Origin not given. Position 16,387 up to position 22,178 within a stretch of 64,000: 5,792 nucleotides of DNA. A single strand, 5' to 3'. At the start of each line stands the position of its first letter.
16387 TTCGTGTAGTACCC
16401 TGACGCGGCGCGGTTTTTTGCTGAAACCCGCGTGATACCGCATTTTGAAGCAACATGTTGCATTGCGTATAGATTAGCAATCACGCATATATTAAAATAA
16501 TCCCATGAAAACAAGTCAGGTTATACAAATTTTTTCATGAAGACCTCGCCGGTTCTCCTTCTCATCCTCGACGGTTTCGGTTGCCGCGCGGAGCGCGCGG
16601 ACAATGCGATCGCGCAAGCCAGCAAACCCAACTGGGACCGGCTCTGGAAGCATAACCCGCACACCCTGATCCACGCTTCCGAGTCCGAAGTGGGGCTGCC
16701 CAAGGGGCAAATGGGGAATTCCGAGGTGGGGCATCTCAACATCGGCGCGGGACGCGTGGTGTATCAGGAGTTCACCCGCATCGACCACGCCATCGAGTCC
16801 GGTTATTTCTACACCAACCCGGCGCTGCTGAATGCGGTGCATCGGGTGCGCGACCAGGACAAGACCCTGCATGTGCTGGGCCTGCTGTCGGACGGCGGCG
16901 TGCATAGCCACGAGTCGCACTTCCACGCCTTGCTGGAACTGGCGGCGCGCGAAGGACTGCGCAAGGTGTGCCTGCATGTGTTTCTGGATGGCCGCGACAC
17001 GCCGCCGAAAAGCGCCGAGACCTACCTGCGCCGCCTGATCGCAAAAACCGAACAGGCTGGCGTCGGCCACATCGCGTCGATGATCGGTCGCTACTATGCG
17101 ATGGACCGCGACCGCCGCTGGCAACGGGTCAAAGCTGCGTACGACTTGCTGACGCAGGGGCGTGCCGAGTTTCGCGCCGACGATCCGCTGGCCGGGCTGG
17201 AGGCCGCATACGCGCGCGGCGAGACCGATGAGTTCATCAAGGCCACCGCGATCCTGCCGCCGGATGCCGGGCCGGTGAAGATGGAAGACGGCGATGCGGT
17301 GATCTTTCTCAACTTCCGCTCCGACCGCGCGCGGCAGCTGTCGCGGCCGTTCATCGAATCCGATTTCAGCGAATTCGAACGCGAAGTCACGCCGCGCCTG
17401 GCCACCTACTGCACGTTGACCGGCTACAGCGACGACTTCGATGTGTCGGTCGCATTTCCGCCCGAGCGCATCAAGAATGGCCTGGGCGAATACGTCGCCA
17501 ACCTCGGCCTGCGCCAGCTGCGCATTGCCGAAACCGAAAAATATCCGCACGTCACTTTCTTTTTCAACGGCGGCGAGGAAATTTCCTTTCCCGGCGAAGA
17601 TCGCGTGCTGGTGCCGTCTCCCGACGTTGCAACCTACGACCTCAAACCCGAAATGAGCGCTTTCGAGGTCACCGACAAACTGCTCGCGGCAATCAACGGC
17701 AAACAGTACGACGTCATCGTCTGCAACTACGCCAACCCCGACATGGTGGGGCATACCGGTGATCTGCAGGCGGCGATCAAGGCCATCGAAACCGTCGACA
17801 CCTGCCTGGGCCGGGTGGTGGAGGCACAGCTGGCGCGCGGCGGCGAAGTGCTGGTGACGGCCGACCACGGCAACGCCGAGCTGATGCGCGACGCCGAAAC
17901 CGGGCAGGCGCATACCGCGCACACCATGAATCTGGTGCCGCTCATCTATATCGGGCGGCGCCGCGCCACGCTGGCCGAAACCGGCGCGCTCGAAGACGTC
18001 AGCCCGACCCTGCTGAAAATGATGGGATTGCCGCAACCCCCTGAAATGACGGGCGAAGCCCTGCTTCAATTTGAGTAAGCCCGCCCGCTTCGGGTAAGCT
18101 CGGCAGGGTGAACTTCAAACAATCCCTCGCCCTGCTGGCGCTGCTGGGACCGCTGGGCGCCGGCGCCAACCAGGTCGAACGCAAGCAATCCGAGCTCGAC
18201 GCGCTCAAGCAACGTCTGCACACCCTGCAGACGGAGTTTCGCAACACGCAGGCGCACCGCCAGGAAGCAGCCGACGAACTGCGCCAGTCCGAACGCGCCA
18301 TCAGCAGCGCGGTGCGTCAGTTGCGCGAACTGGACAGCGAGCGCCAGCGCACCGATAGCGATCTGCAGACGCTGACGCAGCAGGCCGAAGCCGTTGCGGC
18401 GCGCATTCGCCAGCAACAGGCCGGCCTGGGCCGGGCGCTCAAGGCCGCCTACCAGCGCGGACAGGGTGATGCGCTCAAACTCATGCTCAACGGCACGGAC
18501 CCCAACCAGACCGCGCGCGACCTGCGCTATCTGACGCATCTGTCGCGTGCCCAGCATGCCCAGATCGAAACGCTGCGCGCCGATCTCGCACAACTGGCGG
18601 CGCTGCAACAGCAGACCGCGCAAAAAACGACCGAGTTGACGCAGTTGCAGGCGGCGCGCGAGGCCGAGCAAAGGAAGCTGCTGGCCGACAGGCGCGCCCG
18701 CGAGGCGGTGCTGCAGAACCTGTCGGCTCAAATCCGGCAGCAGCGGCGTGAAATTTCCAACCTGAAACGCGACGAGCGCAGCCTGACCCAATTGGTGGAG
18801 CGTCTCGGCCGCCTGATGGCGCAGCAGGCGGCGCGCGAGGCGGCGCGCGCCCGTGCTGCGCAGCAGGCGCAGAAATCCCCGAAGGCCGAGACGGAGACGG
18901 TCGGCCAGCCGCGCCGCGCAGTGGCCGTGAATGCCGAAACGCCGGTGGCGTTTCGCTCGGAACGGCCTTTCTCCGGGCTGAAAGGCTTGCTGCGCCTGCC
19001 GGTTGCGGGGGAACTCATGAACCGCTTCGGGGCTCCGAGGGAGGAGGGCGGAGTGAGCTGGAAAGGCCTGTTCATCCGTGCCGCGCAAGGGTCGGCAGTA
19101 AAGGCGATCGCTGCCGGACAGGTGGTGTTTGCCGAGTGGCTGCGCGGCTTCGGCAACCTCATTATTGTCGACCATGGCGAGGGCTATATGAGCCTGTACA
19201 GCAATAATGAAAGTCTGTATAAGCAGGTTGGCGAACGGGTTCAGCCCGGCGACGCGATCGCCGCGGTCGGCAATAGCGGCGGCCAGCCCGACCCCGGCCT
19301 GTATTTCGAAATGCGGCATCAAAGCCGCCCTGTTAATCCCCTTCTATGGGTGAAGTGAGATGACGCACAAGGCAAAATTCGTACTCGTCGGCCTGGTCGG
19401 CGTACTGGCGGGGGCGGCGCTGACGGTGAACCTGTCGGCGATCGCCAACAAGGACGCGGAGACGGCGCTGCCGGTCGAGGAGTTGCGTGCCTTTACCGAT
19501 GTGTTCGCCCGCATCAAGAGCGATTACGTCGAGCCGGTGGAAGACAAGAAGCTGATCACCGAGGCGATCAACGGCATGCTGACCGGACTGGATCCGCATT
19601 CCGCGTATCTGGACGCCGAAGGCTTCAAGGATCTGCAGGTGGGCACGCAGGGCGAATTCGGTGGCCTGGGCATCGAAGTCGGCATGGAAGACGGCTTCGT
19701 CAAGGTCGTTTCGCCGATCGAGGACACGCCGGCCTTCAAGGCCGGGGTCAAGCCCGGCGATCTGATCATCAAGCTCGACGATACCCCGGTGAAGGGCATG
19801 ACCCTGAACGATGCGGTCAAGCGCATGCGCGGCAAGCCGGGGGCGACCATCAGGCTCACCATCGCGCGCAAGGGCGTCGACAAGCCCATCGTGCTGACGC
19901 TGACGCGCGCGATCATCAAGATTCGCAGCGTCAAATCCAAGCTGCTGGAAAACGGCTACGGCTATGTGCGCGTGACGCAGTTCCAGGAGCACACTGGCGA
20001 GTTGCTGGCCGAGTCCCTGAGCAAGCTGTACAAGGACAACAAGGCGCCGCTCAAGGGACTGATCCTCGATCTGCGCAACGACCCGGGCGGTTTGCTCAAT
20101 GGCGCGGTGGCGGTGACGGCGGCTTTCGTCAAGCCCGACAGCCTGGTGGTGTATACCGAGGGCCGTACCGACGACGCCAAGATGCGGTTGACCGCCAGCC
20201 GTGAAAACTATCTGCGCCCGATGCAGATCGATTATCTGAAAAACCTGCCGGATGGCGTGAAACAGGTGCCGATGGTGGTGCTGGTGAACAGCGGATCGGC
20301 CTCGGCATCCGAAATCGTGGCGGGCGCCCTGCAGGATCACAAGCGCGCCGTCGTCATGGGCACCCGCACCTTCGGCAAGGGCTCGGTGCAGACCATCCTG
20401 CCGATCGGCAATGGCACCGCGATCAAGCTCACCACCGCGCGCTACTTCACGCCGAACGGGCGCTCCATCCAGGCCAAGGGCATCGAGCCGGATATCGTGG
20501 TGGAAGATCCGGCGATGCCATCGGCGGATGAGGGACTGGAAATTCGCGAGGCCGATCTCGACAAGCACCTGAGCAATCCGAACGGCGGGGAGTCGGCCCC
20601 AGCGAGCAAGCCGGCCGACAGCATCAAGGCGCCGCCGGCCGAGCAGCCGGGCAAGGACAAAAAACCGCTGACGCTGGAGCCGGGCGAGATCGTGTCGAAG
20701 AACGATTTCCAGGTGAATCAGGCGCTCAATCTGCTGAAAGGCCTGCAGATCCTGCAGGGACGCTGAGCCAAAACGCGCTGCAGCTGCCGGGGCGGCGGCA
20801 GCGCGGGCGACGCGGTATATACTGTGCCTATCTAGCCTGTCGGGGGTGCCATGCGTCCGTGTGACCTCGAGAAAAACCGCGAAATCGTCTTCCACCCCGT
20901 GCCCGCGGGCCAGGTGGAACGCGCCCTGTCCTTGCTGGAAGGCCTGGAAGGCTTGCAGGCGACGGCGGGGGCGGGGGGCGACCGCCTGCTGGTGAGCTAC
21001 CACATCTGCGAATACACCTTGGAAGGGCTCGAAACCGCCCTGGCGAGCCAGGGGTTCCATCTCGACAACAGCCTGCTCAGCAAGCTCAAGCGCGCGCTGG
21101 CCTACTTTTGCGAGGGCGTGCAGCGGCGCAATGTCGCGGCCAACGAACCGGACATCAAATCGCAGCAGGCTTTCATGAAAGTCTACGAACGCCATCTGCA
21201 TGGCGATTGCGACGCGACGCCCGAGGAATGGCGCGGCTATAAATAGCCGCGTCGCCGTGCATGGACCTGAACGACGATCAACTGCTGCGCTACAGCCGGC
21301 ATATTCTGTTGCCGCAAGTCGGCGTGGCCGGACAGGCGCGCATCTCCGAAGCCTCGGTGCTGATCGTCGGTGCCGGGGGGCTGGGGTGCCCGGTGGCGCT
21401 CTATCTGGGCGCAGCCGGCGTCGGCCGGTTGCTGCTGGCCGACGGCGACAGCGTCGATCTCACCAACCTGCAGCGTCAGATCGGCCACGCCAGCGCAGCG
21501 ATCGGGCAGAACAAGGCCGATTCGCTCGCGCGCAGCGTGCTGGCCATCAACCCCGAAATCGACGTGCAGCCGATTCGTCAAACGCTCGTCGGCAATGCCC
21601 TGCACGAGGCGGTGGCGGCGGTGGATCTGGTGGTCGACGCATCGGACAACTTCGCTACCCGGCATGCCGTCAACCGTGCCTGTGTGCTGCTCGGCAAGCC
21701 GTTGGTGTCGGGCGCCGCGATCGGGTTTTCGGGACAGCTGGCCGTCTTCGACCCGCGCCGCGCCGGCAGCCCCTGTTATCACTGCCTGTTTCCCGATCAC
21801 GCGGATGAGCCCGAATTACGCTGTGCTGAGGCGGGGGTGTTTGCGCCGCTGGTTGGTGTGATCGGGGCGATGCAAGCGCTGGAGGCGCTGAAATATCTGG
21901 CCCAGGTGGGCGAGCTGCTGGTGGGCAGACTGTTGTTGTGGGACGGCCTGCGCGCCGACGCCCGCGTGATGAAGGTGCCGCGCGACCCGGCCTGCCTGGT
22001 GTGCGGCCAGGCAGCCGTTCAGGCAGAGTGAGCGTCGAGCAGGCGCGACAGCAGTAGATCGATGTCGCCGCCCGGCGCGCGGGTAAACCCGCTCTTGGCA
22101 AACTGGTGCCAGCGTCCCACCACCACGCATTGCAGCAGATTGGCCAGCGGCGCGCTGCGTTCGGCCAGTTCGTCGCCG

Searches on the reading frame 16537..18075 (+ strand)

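Call 41: search_protein_families(library=pfam, proteins=[window:16537-18075:+], max_evalue=0.00001)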
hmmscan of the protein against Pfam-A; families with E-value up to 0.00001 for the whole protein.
window:16537-18075:+ (513 aa): 2 families
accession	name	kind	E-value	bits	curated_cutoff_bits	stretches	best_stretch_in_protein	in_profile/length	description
PF01676.23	Metalloenzyme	-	3.1e-82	276.3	24.3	1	5-499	2-251/252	Metalloenzyme superfamily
PF06415.18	iPGM_N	-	1e-80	270.8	27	1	82-298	1-216/217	BPG-independent PGAM N-terminus (iPGM_N)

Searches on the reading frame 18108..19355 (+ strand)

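Call 41: search_protein_families(library=pfam, proteins=[window:18108-19355:+], max_evalue=0.00001)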
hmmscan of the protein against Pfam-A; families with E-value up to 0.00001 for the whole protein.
window:18108-19355:+ (416 aa): 1 family
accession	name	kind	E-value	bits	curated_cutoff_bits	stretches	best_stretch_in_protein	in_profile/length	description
PF01551.29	Peptidase_M23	-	2.9e-27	95.1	28.7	1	318-411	3-96/96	Peptidase family M23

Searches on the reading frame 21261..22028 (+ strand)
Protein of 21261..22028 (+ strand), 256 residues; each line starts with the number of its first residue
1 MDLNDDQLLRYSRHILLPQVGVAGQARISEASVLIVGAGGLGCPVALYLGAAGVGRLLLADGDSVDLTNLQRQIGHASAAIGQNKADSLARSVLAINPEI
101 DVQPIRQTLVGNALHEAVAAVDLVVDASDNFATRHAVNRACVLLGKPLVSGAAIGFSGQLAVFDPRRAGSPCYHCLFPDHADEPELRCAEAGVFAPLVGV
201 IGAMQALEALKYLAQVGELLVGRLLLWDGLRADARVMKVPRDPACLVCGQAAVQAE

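Call 41: search_protein_families(library=pfam, proteins=[window:21261-22028:+], max_evalue=0.00001)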
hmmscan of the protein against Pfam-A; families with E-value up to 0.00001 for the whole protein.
window:21261-22028:+ (256 aa): 1 family
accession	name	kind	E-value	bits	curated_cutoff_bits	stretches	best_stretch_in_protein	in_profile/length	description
PF00899.27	ThiF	-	6.3e-75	251.8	28.1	1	11-246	1-237/238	ThiF family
